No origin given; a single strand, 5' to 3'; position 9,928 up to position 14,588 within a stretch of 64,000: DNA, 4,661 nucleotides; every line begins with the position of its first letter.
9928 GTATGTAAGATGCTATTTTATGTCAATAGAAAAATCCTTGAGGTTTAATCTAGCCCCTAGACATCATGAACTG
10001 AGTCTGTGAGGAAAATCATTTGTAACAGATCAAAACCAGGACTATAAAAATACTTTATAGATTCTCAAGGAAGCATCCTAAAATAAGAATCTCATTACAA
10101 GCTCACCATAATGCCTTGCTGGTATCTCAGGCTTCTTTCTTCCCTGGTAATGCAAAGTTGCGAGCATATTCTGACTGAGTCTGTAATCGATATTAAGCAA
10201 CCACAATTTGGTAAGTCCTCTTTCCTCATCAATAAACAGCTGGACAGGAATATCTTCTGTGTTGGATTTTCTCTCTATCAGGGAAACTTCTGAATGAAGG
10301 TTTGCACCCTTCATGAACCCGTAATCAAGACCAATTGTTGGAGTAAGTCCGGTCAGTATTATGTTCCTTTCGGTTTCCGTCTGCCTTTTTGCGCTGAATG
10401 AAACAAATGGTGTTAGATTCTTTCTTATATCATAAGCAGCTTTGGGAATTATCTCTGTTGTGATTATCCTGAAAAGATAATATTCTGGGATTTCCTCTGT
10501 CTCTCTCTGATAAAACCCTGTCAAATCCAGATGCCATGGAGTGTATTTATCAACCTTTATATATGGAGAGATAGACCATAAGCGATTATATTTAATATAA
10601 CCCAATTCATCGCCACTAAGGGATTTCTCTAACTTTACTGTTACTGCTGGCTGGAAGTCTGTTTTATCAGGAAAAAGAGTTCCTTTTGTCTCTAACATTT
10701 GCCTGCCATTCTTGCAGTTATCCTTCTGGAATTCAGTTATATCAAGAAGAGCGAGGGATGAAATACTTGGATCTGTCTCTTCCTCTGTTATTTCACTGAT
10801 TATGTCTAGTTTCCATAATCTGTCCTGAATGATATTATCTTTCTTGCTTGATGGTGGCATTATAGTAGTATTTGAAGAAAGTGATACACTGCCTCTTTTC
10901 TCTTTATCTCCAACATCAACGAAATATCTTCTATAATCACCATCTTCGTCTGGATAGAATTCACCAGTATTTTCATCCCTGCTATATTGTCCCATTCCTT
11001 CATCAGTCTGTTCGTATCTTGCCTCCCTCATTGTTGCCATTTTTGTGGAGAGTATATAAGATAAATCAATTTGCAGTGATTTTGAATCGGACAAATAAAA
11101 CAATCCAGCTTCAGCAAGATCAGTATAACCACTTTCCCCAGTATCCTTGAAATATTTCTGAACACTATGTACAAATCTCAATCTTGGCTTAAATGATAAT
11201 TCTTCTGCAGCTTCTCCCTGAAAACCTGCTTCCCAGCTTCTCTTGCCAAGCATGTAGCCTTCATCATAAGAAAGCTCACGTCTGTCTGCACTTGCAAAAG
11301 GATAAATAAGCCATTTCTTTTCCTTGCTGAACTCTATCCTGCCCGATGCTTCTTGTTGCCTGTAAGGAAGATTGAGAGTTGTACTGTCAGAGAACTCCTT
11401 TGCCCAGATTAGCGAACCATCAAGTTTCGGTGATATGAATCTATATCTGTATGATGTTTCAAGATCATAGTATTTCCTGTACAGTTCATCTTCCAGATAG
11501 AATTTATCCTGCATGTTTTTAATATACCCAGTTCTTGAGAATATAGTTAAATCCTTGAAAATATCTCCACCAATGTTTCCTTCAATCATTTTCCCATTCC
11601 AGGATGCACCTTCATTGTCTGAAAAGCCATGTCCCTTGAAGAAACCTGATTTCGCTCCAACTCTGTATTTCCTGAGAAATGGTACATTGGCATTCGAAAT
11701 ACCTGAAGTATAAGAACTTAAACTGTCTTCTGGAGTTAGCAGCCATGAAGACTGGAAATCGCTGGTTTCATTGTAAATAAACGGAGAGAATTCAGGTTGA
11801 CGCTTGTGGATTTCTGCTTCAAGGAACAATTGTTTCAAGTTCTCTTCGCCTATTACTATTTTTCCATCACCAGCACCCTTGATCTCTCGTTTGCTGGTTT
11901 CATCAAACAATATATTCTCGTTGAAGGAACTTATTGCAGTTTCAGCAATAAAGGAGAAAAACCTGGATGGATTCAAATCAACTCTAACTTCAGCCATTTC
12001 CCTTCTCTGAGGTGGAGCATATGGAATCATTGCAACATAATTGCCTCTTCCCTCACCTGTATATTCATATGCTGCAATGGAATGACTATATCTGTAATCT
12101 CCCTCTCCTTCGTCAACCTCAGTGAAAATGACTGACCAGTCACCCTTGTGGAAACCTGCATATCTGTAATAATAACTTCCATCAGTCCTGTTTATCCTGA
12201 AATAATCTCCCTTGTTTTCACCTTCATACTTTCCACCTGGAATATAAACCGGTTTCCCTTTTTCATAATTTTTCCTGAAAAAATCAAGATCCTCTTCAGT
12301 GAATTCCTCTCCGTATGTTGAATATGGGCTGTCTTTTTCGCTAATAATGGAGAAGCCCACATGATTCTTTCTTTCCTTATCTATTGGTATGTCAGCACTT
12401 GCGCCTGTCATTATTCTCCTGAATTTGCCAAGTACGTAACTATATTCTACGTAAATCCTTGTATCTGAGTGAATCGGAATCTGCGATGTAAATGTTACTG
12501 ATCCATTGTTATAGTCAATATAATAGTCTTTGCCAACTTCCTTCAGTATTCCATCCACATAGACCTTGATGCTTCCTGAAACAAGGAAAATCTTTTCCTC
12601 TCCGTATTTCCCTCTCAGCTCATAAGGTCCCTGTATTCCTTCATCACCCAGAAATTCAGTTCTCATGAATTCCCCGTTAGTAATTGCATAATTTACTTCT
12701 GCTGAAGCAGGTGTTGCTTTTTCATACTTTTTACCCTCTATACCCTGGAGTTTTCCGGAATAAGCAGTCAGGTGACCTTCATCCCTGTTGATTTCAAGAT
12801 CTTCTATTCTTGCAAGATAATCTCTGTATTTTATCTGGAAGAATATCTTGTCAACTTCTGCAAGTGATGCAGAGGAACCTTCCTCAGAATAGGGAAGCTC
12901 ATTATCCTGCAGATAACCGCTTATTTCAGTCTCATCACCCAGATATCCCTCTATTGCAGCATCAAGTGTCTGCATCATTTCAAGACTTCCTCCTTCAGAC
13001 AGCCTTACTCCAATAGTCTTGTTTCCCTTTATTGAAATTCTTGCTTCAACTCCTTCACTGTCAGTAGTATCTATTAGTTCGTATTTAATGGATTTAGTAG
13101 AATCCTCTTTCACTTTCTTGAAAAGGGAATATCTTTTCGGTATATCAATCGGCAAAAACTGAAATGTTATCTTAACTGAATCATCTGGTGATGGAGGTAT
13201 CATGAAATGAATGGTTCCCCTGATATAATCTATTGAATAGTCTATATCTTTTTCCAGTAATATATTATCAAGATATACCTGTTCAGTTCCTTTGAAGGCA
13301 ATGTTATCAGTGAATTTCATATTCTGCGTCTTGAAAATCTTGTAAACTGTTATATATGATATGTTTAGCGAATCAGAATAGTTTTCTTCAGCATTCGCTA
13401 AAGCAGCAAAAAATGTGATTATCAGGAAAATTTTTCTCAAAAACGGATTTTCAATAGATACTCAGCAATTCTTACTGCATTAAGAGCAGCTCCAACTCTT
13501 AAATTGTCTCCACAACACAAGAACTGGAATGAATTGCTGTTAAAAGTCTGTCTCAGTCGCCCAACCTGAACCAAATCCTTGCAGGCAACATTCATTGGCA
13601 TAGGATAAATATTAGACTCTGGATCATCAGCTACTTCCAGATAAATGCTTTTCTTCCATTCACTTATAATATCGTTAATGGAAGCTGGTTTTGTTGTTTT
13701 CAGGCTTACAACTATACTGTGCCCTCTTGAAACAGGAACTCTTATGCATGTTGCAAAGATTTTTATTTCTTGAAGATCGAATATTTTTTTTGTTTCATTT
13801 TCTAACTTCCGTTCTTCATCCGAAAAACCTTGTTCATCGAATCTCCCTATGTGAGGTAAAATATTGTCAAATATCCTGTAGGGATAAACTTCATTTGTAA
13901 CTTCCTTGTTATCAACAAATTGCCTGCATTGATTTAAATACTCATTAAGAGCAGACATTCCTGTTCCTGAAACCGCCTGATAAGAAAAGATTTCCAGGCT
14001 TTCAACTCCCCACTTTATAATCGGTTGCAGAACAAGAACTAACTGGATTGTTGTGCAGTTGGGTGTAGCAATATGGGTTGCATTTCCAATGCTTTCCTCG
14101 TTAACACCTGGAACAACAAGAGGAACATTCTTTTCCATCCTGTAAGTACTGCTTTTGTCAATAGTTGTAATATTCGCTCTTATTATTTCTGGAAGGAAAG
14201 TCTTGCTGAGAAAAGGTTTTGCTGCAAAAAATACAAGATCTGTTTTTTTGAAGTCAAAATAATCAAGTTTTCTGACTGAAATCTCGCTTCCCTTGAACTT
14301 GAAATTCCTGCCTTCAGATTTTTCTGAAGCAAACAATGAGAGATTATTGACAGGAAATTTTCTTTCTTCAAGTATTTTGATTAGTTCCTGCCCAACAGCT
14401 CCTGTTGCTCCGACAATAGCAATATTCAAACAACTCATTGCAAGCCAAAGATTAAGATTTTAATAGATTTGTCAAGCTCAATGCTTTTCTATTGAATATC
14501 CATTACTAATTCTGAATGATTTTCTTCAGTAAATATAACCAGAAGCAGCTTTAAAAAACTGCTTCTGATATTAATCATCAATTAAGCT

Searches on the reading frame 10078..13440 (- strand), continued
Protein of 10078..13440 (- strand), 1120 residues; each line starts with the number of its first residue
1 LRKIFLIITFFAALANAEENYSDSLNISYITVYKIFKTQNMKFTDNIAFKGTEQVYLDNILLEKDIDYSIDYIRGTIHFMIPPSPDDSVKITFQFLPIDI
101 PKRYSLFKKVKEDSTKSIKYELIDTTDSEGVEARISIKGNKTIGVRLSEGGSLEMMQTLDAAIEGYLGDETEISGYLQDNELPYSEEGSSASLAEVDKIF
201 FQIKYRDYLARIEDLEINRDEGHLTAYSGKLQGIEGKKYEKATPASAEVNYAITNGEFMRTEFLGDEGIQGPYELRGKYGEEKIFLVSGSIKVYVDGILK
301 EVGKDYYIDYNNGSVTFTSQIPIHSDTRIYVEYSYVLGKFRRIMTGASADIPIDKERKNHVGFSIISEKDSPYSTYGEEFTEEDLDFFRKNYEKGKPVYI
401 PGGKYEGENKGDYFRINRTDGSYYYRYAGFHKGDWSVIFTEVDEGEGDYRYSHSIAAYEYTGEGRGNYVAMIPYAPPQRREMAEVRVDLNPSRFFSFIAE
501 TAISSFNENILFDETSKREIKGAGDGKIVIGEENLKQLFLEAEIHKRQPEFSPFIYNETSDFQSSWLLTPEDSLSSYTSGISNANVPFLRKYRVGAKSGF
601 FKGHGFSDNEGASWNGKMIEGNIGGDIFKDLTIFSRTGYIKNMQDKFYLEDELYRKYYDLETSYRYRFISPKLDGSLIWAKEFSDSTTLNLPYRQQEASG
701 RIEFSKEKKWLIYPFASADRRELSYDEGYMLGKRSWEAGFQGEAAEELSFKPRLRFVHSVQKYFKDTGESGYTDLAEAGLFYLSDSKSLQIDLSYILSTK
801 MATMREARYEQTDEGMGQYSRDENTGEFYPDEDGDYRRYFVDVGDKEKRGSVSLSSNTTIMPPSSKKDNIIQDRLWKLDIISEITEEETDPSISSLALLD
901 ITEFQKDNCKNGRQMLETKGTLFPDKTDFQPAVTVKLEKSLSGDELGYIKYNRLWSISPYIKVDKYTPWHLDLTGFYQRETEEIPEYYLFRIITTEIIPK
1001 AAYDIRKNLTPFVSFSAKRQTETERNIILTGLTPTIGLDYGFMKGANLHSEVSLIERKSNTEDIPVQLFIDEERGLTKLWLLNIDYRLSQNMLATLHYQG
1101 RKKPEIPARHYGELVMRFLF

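Call 85: find_encoding_contigs(protein=P0130, flank=10000, max_places=2)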
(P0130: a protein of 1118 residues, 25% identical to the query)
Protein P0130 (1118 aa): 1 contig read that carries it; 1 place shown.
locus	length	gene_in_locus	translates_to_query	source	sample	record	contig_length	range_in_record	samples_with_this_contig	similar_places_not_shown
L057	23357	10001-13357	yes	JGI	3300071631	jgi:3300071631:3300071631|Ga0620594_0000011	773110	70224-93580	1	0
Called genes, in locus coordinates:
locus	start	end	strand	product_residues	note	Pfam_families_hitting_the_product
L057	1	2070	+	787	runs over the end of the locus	PF13620:CarboxypepD_reg, PF13715:CarbopepD_reg_2, PF07715:Plug, PF25183:OMP_b-brl_4 (faint)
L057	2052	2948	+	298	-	PF14054:DUF4249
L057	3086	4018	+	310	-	PF00535:Glycos_transf_2, PF10111:Glyco_tranf_2_2, PF13641:Glyco_tranf_2_3 (weak)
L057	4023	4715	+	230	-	PF01209:Ubie_methyltran, PF03141:Methyltransf_29 (weak), PF02353:CMAS (weak), PF13489:Methyltransf_23, PF13847:Methyltransf_31, PF08241:Methyltransf_11, PF08242:Methyltransf_12, PF13649:Methyltransf_25, +2 more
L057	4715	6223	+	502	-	-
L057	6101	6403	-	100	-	-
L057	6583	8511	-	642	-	PF00005:ABC_tran, PF13555:AAA_29 (faint), PF13175:AAA_15 (faint), PF13304:AAA_21 (faint), PF12848:ABC_tran_Xtn, PF00005:ABC_tran, PF16326:ABC_tran_CTD (weak)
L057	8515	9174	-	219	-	PF13460:NAD_binding_10 (weak)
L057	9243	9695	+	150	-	PF21982:RecX_HTH1 (weak), PF02631:RecX_HTH2, PF21981:RecX_HTH3 (weak)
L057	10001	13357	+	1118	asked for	-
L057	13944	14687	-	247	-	-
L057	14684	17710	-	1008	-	PF18962:Por_Secre_tail (faint)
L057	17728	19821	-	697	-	PF13573:SprB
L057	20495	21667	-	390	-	PF03702:AnmK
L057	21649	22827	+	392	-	PF02771:Acyl-CoA_dh_N, PF02770:Acyl-CoA_dh_M, PF00441:Acyl-CoA_dh_1, PF08028:Acyl-CoA_dh_2, PF22924:ACOX_C_alpha1 (faint)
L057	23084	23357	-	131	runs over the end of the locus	-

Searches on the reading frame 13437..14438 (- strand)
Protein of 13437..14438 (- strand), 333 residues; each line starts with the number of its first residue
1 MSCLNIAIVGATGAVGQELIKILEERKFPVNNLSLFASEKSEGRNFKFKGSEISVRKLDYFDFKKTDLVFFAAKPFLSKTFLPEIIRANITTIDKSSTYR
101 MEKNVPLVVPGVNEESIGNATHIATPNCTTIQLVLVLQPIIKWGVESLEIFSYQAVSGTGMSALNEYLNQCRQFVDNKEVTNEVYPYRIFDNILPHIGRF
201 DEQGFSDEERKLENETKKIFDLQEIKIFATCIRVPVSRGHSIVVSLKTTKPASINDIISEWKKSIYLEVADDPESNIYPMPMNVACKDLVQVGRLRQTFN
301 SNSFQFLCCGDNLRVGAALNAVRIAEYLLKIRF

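Call 8: search_protein_families(library=pfam, proteins=[window:13437-14438:-], max_evalue=0.001)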
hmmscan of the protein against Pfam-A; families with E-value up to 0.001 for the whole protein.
window:13437-14438:- (333 aa): 3 families
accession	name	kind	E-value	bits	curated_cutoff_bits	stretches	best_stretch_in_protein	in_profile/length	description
PF02774.23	Semialdhyde_dhC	-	1.8e-38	133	26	1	137-314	1-183/184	Semialdehyde dehydrogenase, dimerisation domain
PF01118.30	Semialdhyde_dh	-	1.9e-31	109.4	26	1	5-119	1-120/121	Semialdehyde dehydrogenase, NAD binding domain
PF02800.25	Gp_dh_C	-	0.0009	19.3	24.4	0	217-263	62-108/158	Glyceraldehyde 3-phosphate dehydrogenase, C-terminal domain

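Call 9: search_protein_families(library=ncbifam, proteins=[window:13437-14438:-], max_evalue=0.001)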
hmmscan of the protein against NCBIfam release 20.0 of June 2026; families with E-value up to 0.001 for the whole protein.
window:13437-14438:- (333 aa): 12 families
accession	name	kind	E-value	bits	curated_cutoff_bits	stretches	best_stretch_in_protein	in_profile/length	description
NF011456.0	PRK14874.1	equivalog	4.3e-105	351.5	223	1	3-330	4-342/346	aspartate-semialdehyde dehydrogenase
TIGR01296.1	asd_B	equivalog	2.1e-99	332.9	324.2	1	5-330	1-338/339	aspartate-semialdehyde dehydrogenase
NF005229.0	PRK06728.1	equivalog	3.7e-68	229.9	628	1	5-328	7-341/347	aspartate-semialdehyde dehydrogenase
NF004224.0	PRK05671.1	equivalog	1.8e-65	221.6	284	1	3-330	4-333/336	aspartate-semialdehyde dehydrogenase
NF005957.0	PRK08040.1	equivalog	6.9e-56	190.1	273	1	4-330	5-332/336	aspartate-semialdehyde dehydrogenase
NF006416.0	PRK08664.1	subfamily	7.7e-45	153.6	232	2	4-164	4-186/350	aspartate-semialdehyde dehydrogenase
TIGR00978.1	asd_EA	equivalog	6.5e-38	130.7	301.2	2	4-165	1-185/342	aspartate-semialdehyde dehydrogenase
NF005144.0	PRK06598.1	subfamily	1.2e-26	93.7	198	2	173-326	206-365/369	aspartate-semialdehyde dehydrogenase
TIGR01850.1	argC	equivalog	3.2e-18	66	233.6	1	5-323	2-324/345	N-acetyl-gamma-glutamyl-phosphate reductase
TIGR01745.1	asd_gamma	equivalog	1.8e-16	60.1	402.9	2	178-325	210-362/366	aspartate-semialdehyde dehydrogenase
NF005368.0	PRK06901.1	equivalog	9.1e-16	57.9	437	1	2-329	3-319/323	oxidoreductase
TIGR01851.1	argC_other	equivalog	8.1e-05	22.1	229.85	1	88-173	72-164/310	N-acetyl-gamma-glutamyl-phosphate reductase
